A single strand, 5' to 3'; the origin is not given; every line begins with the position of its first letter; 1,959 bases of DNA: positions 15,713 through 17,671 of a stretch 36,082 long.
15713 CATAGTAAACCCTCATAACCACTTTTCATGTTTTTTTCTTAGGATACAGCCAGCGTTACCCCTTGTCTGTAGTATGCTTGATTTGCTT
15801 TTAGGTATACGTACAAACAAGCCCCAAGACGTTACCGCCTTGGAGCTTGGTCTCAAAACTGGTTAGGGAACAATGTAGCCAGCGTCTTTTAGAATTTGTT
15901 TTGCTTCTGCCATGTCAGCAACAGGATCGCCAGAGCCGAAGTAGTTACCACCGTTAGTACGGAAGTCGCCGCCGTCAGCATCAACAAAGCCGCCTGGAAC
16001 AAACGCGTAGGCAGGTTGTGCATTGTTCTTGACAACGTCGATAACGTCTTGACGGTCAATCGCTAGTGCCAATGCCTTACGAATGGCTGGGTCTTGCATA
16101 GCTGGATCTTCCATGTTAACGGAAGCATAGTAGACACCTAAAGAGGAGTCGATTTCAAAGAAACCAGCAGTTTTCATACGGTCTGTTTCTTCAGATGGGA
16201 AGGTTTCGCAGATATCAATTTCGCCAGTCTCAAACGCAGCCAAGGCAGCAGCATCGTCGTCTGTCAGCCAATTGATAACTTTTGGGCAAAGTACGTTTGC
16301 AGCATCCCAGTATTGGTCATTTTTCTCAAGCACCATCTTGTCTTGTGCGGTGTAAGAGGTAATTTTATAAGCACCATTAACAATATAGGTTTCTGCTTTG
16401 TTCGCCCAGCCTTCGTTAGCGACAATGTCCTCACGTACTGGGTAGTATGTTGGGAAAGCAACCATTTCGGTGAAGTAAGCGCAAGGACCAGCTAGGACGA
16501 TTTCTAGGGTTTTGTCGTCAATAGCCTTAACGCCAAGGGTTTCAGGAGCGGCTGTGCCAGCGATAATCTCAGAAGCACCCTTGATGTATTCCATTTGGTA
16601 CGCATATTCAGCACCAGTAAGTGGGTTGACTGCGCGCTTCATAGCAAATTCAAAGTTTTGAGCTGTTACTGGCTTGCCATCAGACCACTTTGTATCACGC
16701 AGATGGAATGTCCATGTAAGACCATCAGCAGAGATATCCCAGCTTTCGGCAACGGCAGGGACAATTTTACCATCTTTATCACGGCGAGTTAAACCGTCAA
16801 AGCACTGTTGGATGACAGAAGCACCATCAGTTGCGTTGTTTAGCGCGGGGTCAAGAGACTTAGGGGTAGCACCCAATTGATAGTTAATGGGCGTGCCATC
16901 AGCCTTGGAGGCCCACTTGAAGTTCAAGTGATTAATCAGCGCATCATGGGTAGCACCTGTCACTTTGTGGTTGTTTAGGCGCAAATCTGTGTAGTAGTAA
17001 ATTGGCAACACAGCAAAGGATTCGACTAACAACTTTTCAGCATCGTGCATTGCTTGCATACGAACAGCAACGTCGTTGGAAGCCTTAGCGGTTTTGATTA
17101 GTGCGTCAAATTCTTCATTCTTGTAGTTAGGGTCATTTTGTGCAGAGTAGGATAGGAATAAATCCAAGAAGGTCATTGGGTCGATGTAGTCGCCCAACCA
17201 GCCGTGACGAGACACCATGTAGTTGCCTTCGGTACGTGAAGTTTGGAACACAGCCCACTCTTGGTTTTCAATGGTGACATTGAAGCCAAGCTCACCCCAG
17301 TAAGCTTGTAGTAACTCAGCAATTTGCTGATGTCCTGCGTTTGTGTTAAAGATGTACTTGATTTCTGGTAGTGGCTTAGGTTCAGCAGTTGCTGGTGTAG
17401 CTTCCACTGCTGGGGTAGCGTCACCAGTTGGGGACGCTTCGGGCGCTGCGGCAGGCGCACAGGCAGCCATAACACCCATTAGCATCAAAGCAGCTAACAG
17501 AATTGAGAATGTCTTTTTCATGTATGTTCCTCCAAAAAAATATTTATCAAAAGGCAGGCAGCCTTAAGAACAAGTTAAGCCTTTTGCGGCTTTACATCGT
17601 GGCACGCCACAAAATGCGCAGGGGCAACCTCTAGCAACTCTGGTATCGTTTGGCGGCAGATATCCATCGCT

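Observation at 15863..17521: Circularly permuted OppA-type substrate-binding lipoprotein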

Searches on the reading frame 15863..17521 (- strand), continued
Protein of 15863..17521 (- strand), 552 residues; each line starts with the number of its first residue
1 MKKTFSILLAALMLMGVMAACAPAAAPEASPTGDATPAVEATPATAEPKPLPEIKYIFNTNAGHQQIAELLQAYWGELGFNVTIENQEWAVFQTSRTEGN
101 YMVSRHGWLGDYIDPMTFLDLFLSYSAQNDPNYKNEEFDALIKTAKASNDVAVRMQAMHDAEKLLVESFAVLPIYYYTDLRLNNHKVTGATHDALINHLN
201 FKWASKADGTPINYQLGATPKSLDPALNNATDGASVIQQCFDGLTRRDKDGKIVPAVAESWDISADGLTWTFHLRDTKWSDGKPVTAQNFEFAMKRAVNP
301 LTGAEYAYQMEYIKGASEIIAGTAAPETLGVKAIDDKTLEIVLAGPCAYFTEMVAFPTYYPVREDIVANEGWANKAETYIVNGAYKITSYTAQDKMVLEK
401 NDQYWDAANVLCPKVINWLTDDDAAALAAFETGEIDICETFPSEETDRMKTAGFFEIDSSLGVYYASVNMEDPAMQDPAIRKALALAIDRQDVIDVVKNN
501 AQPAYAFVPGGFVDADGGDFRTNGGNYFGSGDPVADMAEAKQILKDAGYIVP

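Call 63: search_protein_representatives(protein=P0001)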
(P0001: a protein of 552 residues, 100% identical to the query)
Query: 552 residues. Proteins with E-value up to 0.001 (for the whole library): 54942; up to 1e-10: 22766; up to 1e-30: 4586. The best 150 are listed.
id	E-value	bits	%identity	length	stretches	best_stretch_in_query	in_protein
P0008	2.4e-208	709.5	57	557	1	1-551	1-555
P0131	4.0e-186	636.1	29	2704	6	54-512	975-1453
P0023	5.7e-172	589.4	56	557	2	205-549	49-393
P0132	9.7e-140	483.0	37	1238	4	203-509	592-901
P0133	1.2e-137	476.1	29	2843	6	18-549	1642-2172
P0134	4.9e-120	418.0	39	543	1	45-550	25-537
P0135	1.1e-119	416.8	44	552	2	202-549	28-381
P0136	4.2e-118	411.6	45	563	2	208-549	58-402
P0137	2.7e-117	408.9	44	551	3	49-472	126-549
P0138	2.4e-116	405.8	41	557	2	207-549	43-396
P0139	6.8e-116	404.3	44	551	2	211-549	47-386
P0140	9.8e-116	403.8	32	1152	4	221-506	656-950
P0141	8.4e-115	400.7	42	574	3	205-549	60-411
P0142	2.7e-112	392.4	42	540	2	206-549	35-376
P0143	2.0e-111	389.5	44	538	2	207-549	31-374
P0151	2.6e-108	379.3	40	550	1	46-528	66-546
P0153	6.3e-106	371.4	41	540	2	51-471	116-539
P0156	1.5e-104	366.9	40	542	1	7-527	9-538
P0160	5.2e-104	365.1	41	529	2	54-315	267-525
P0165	3.0e-102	359.3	42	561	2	51-469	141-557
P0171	8.7e-99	347.8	38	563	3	51-322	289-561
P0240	1.9e-83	297.2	36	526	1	6-510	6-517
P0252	7.4e-82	292.0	35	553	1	17-510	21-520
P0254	3.0e-81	290.0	37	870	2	126-536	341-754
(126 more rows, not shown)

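Call 66: list_cluster_members(proteins=[P0134, P0137, P0153, P0160, P0171, P0254, P0132, P0131, P0156, P0252])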
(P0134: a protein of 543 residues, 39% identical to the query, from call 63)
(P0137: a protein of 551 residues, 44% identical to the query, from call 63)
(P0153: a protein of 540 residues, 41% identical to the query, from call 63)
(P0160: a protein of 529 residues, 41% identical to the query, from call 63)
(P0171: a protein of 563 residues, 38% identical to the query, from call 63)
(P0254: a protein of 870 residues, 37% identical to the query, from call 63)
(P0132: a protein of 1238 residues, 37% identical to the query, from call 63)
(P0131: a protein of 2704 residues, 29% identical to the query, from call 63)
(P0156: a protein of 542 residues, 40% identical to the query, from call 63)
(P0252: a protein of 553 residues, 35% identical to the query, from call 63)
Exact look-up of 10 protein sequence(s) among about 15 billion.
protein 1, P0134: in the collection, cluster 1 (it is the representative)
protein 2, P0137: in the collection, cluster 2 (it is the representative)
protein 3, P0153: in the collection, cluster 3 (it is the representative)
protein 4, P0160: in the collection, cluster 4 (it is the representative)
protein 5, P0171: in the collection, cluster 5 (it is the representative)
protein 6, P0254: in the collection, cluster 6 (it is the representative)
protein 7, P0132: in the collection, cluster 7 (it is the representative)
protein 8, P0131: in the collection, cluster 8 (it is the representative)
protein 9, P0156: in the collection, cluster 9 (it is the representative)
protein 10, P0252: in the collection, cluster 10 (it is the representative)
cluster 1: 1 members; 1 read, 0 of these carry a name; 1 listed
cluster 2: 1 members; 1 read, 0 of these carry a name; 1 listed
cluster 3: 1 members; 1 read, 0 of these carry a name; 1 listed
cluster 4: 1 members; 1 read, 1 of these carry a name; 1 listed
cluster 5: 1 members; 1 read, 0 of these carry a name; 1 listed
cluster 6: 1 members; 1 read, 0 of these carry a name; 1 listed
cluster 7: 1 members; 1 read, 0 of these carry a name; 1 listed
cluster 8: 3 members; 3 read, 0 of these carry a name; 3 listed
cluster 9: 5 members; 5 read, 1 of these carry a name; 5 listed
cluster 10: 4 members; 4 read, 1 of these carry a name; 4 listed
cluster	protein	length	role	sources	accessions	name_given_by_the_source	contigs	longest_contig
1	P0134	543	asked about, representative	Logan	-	-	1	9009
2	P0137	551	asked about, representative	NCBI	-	-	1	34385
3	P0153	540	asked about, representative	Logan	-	-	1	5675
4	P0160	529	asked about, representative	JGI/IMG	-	oligopeptide transport system substrate-binding protein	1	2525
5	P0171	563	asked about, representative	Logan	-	-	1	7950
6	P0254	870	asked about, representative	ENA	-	-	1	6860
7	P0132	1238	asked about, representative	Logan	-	-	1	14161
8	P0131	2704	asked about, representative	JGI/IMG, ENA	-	-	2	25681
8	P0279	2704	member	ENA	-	-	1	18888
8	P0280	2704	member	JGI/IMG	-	-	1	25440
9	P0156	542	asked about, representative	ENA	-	-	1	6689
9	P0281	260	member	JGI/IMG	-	oligopeptide transport system substrate-binding protein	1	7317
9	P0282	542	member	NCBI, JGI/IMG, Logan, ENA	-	-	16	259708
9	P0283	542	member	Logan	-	-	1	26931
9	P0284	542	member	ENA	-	-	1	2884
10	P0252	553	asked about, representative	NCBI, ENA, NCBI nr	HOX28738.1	MAG TPA: ABC transporter substrate-binding protein [bacterium] | ABC transporter substrate-binding protein [bacterium]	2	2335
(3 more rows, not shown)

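Call 69: search_protein_families(library=pfam, proteins=[P0134, P0252, P0151, P0240, P0137, P0165, P0160, P0171, P0254, P0132], max_evalue=0.001)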
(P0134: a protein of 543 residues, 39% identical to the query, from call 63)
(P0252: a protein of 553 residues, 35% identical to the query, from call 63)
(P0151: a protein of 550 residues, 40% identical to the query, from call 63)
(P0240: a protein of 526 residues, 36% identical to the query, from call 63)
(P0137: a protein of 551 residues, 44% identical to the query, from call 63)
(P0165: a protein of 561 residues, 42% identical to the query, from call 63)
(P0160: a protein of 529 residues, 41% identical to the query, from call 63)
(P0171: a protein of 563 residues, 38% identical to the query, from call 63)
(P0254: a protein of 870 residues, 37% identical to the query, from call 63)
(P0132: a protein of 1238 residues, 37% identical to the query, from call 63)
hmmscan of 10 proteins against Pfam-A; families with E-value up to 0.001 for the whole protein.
P0134 (543 aa): 1 family
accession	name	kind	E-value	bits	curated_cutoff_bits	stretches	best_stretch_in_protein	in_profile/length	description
PF00496.27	SBP_bac_5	-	2.2e-67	228.2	32.4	2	234-537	2-279/368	Bacterial extracellular solute-binding proteins, family 5 Middle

P0252 (553 aa): 1 family
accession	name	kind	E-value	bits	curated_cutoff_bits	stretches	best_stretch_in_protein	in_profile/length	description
PF00496.27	SBP_bac_5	-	2.2e-99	333.5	32.4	2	259-548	2-279/368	Bacterial extracellular solute-binding proteins, family 5 Middle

P0151 (550 aa): 1 family
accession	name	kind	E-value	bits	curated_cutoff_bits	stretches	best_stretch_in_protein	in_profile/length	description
PF00496.27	SBP_bac_5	-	3.8e-90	303.1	32.4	2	270-533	2-254/368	Bacterial extracellular solute-binding proteins, family 5 Middle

P0240 (526 aa): 1 family
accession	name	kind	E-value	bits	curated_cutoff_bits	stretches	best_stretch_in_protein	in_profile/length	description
PF00496.27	SBP_bac_5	-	1.6e-98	330.6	32.4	2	257-520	2-252/368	Bacterial extracellular solute-binding proteins, family 5 Middle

P0137 (551 aa): 1 family
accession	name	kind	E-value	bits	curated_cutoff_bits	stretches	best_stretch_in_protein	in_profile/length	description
PF00496.27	SBP_bac_5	-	6.4e-99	332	32.4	2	327-548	2-209/368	Bacterial extracellular solute-binding proteins, family 5 Middle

P0165 (561 aa): 2 families
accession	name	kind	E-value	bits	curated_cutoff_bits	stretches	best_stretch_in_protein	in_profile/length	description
PF00496.27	SBP_bac_5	-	3.4e-77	260.5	32.4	2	345-558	7-208/368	Bacterial extracellular solute-binding proteins, family 5 Middle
PF21827.1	New_glue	-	5.3e-05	23.3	31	1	1-52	1-54/94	New glue protein family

P0160 (529 aa): 1 family
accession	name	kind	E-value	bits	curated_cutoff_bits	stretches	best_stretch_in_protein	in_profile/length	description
PF00496.27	SBP_bac_5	-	1.1e-90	304.9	32.4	2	21-342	57-367/368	Bacterial extracellular solute-binding proteins, family 5 Middle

P0171 (563 aa): 1 family
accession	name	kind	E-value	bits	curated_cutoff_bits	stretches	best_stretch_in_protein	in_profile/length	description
PF00496.27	SBP_bac_5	-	2.9e-96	323.2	32.4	2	49-368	61-368/368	Bacterial extracellular solute-binding proteins, family 5 Middle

P0254 (870 aa): 2 families
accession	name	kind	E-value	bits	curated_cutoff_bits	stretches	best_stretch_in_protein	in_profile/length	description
PF00496.27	SBP_bac_5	-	4.5e-72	243.6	32.4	1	468-864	2-367/368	Bacterial extracellular solute-binding proteins, family 5 Middle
PF00395.25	SLH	-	1.5e-23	82.9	20.8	2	172-215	2-44/44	S-layer homology domain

P0132 (1238 aa): 1 family
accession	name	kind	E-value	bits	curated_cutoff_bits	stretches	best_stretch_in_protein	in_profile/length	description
PF00496.27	SBP_bac_5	-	8.8e-191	634.2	32.4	2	641-1010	2-363/368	Bacterial extracellular solute-binding proteins, family 5 Middle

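Call 71: find_encoding_contigs(protein=P0137, flank=6000, max_places=1)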
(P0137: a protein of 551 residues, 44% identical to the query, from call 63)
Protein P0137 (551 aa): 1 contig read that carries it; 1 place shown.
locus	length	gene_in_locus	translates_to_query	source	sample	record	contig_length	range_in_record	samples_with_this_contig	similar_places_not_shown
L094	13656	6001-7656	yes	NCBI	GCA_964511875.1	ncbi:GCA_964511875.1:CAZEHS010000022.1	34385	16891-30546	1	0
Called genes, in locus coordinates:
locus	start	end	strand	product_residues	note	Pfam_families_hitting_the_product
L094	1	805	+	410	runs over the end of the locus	PF02073:Peptidase_M29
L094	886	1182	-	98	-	-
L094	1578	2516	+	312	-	PF19300:BPD_transp_1_N, PF00528:BPD_transp_1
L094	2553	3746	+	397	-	PF12911:OppC_N, PF00528:BPD_transp_1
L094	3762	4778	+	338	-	PF00005:ABC_tran, PF02463:SMC_N (weak), PF13304:AAA_21, PF08352:oligo_HPY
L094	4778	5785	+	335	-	PF00005:ABC_tran, PF02463:SMC_N (faint), PF08352:oligo_HPY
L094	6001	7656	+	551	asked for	PF00496:SBP_bac_5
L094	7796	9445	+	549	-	PF00496:SBP_bac_5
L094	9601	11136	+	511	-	PF07833:Cu_amine_oxidN1, PF01520:Amidase_3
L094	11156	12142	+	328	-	PF00586:AIRS, PF02769:AIRS_C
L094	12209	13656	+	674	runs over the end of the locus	PF07833:Cu_amine_oxidN1, PF11741:AMIN (faint), PF01520:Amidase_3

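Call 72: find_encoding_contigs(protein=P0282, flank=6000, max_places=1)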
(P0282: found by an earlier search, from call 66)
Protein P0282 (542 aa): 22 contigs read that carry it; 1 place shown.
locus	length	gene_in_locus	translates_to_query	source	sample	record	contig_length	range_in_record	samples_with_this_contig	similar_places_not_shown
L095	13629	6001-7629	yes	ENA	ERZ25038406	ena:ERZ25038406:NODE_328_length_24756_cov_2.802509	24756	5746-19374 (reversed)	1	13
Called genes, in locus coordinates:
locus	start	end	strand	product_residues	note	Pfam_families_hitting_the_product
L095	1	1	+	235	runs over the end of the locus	PF00027:cNMP_binding, PF13545:HTH_Crp_2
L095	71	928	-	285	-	-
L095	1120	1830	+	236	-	PF00027:cNMP_binding, PF13545:HTH_Crp_2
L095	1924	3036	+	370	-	PF00285:Citrate_synt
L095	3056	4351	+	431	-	PF00180:Iso_dh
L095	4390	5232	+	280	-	PF05681:Fumerase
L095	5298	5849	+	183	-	PF05683:Fumerase_C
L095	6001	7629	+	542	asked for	PF00496:SBP_bac_5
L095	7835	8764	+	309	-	PF19300:BPD_transp_1_N, PF00528:BPD_transp_1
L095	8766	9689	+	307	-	PF12911:OppC_N, PF00528:BPD_transp_1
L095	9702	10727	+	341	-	PF02463:SMC_N (weak), PF00005:ABC_tran, PF13304:AAA_21, PF08352:oligo_HPY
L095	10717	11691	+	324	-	PF02463:SMC_N (weak), PF00005:ABC_tran, PF08352:oligo_HPY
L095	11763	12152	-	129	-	PF13038:DUF3899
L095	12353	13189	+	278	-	PF01145:Band_7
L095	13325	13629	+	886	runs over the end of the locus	PF02739:5_3_exonuc_N, PF01367:5_3_exonuc, PF01612:DNA_pol_A_exo1 (weak), PF22619:DNA_polI_exo1, PF00476:DNA_pol_A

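Call 93: predict_structure(alignment_id=A2)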
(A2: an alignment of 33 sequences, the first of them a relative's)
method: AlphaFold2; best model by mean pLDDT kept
length: 574 residues; sequences in the alignment: 33
mean_pLDDT: 89.3   pTM: 0.83
mean pLDDT of the five models: 89.3, 89.0, 88.2, 88.0, 86.3
residues with pLDDT >= 90: 457; 70-90: 56; 50-70: 17; < 50: 44
segments of 3 or more residues with pLDDT < 50: 1-3, 20-60
pLDDT, mean of each block of 10 residues (from residue 1): 57 60 39 35 39 41 88 93 90 96 92 97 98 98 98 94 95 95 98 98 92 96 95 96 96 97 93 94 95 92 94 94 93 94 98 87 96 94 95 98 95 92 92 97 97 94 95 92 94 91 97 92 98 97 94 93 89 85
secondary structure, 60 per line:
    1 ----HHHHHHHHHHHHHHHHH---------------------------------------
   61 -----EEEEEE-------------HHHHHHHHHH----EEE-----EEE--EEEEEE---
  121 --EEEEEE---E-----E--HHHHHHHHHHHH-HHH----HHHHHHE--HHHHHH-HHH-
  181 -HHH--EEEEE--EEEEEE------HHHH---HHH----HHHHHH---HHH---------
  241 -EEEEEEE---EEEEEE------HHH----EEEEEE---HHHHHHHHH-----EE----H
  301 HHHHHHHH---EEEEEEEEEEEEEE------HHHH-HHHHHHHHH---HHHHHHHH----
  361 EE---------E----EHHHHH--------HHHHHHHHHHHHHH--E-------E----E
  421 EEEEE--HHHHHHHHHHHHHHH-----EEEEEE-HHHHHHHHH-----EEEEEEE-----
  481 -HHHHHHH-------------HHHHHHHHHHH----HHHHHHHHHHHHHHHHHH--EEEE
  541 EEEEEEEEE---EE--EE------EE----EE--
elements in order: H5-21 E66-71 H85-94 E99-101 E107-109 E112-117 E123-128 H141-152 H161-166 H170-175 E187-191 E194-199 H206-209 H220-225 E242-248 E252-257 E271-276 H280-288 H300-308 E312-325 H332-335 H337-345 H349-356 H378-382 H391-404 E420-425 H428-442 E448-453 H455-463 E469-475 H482-488 H502-512 H517-534 E537-549

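Call 96: fold_search(model_id=the predicted structure, library=pdb)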
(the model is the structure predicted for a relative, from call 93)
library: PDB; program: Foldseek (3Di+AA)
matches with E <= 10: 1183; with E <= 0.001: 174
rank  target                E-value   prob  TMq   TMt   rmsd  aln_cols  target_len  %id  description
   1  8azb                  9.0e-56  1.00  0.81  0.93   2.6       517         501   33  Crystal Structure of the peptide binding protein DppE from Bacillus subtilis in the unliganded state (released 2023-02-22)
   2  8are_A                3.5e-54  1.00  0.74  0.83   4.2       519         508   33  Crystal structure of the peptide binding protein, OppA, from Bacillus subtilis in complex with a PhrE-derived pentapep (released 2023-02-22)
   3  4toz_B                8.3e-54  1.00  0.73  0.81   4.1       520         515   34  MppA Periplasmic Murein Tripeptide Binding Protein, Unliganded Open Form (released 2015-06-10)
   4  8ay0_A                2.2e-53  1.00  0.73  0.84   4.2       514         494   33  Crystal Structure of the peptide binding protein DppE from Bacillus subtilis in complex with murein tripeptide (released 2023-02-22)
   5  4toz_A                2.3e-53  1.00  0.75  0.83   3.8       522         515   34  MppA Periplasmic Murein Tripeptide Binding Protein, Unliganded Open Form (released 2015-06-10)
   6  8arn_A                2.9e-53  1.00  0.73  0.82   4.2       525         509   32  Crystal structure of the peptide binding protein, OppA, from Bacillus subtilis in complex with an endogenous tetrapept (released 2023-02-22)
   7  8ay0_B                3.9e-53  1.00  0.74  0.84   4.2       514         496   33  Crystal Structure of the peptide binding protein DppE from Bacillus subtilis in complex with murein tripeptide (released 2023-02-22)
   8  8ay0_C                2.7e-52  1.00  0.72  0.84   4.3       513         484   32  Crystal Structure of the peptide binding protein DppE from Bacillus subtilis in complex with murein tripeptide (released 2023-02-22)
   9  1ola_A                4.6e-52  1.00  0.74  0.81   4.0       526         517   33  THE STRUCTURAL BASIS OF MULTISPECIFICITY IN THE OLIGOPEPTIDE-BINDING PROTEIN OPPA (released 1994-07-31)
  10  2z23_A                7.2e-52  1.00  0.73  0.81   4.1       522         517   32  Crystal structure of Y.pestis oligo peptide binding protein OppA with tri-lysine ligand (released 2007-10-30)
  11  3tcf_A                8.6e-52  1.00  0.72  0.79   4.7       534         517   32  Crystal structure of E. coli OppA complexed with endogenous ligands (released 2011-10-12)
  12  3o9p                  2.4e-51  1.00  0.74  0.82   4.2       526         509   33  The structure of the Escherichia coli murein tripeptide binding protein MppA (released 2011-07-06)
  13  3zs6_A                2.5e-51  1.00  0.74  0.82   4.2       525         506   31  The Structural characterization of Burkholderia pseudomallei OppA. (released 2012-07-04)
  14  6dqq_A                2.8e-51  1.00  0.72  0.79   4.6       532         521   29  Crystal structure of Haemophilus influenzae OppA complex with endogenous peptide (released 2018-11-28)
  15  9a37_MODEL_1_A        3.4e-51  1.00  0.74  0.78   5.5       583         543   30  Model of E. coli OppA by in-cell photo-crosslinking MS and deep learning (released 2023-02-24)
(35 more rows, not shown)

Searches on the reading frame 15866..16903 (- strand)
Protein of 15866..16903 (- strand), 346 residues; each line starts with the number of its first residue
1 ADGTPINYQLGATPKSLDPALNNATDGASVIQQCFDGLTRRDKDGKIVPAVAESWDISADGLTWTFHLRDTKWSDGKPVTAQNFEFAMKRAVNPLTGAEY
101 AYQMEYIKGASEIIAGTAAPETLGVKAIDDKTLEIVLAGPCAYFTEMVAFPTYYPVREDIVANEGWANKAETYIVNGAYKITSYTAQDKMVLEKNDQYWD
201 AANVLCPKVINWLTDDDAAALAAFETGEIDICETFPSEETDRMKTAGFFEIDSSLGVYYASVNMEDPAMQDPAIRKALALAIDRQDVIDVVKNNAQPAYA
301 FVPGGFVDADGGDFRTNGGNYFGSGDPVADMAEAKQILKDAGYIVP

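Call 40: search_protein_families(library=pfam, proteins=[window:15866-16903:-], max_evalue=0.01)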
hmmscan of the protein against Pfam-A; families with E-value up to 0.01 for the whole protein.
seq(346 aa): 1 family
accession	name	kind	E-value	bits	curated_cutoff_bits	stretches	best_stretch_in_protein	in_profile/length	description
PF00496.27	SBP_bac_5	-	2.6e-69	234.5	32.4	1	46-343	1-278/368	Bacterial extracellular solute-binding proteins, family 5 Middle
